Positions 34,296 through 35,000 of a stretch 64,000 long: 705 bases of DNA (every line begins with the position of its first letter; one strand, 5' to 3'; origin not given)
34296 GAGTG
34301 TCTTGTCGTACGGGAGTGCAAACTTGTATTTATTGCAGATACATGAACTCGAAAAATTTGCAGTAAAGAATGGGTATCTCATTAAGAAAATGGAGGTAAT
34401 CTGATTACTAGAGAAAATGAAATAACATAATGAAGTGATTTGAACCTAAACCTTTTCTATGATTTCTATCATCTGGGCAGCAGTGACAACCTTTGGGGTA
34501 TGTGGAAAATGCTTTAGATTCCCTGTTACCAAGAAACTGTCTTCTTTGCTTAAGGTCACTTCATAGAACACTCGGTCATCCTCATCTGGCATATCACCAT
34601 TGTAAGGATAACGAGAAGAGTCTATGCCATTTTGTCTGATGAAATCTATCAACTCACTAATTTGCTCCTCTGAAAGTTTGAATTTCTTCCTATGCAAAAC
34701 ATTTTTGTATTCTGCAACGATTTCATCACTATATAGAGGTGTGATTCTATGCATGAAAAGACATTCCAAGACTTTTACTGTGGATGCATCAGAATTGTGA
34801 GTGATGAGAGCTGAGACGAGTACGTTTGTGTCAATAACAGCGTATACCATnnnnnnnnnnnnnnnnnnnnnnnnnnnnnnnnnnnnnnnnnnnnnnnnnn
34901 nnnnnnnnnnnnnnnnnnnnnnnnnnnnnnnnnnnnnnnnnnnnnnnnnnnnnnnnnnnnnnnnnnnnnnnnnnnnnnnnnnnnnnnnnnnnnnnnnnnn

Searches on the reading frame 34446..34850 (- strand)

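Call 11: search_protein_families(library=pfam, proteins=[window:34446-34850:-], max_evalue=0.001)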
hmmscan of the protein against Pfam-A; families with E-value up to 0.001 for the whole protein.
window:34446-34850:- (134 aa): 2 families
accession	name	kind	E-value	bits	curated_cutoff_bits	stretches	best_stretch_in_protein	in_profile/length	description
PF13470.12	PIN_3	-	6.1e-18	66.2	27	1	4-112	2-114/115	PIN domain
PF10130.15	PIN_2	-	0.00049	20.8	22.4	1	5-73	1-66/133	PIN domain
